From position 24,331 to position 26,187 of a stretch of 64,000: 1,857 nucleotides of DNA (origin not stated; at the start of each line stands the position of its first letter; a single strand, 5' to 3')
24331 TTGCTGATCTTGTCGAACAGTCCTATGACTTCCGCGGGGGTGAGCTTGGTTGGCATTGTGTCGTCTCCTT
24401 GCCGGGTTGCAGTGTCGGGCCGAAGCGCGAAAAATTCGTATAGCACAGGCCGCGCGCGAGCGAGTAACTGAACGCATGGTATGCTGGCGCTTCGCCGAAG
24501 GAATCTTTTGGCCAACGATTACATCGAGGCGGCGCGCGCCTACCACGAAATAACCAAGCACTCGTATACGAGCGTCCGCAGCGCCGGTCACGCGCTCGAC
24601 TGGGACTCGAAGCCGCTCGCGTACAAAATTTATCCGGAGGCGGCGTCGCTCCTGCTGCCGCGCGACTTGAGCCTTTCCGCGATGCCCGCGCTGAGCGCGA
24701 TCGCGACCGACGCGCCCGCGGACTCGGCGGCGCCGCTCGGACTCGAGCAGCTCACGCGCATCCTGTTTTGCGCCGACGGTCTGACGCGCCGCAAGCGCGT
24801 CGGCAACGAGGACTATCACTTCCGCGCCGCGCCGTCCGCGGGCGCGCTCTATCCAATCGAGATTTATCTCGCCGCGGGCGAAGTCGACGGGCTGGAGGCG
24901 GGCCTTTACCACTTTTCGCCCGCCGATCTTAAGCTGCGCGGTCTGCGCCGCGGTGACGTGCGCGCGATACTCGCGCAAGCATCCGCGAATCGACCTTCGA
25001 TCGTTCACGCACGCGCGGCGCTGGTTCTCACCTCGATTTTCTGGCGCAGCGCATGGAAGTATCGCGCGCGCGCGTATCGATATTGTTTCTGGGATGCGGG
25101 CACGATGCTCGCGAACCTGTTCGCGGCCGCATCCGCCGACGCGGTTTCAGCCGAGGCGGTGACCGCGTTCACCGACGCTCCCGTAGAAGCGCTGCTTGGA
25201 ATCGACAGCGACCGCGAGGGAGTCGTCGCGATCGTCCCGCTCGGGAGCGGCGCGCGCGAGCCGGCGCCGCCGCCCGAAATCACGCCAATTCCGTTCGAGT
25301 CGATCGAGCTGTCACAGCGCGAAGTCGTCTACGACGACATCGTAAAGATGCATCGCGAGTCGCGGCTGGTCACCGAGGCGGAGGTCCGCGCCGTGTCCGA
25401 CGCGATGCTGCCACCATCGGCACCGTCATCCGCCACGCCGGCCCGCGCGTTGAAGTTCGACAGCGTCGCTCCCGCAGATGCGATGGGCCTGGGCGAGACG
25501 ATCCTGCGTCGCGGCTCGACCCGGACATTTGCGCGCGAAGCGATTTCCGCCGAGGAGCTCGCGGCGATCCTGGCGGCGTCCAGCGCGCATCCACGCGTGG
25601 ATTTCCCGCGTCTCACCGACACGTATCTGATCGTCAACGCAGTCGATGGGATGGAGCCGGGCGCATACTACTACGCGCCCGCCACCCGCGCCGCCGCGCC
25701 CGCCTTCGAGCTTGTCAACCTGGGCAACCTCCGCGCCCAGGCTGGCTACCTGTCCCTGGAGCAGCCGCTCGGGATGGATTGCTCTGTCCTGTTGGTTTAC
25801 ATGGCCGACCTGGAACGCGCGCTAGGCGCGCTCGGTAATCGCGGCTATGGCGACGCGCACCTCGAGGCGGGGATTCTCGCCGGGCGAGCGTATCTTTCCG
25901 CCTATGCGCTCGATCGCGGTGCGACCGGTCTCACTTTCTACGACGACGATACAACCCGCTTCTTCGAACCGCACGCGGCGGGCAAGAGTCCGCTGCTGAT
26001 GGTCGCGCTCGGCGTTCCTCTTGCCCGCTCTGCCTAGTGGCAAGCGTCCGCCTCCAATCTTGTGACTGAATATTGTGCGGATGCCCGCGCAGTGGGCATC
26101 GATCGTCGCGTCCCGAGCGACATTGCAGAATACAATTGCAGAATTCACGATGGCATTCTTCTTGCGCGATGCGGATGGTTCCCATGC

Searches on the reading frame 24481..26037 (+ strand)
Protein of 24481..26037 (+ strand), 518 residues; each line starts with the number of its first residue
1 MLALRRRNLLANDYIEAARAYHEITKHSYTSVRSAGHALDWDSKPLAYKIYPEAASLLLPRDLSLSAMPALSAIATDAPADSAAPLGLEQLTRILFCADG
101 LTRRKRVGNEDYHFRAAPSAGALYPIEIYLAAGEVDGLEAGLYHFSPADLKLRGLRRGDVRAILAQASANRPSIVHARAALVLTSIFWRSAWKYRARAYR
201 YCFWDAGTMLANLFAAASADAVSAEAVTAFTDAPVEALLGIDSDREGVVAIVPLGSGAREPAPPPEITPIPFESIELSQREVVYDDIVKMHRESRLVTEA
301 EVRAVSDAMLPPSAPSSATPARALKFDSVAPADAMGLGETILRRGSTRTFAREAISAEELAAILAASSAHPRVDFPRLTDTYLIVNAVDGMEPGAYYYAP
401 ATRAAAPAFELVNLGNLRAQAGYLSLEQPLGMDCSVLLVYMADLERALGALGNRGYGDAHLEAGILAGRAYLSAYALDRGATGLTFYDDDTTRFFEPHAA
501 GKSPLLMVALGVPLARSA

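Call 44: search_protein_families(library=pfam, proteins=[window:24481-26037:+], max_evalue=0.00001)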
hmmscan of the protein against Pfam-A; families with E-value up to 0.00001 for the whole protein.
window:24481-26037:+ (518 aa): 1 family
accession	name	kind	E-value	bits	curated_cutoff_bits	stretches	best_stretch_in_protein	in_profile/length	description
PF00881.29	Nitroreductase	-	1e-21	78.3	23.5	2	85-255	14-166/167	Nitroreductase family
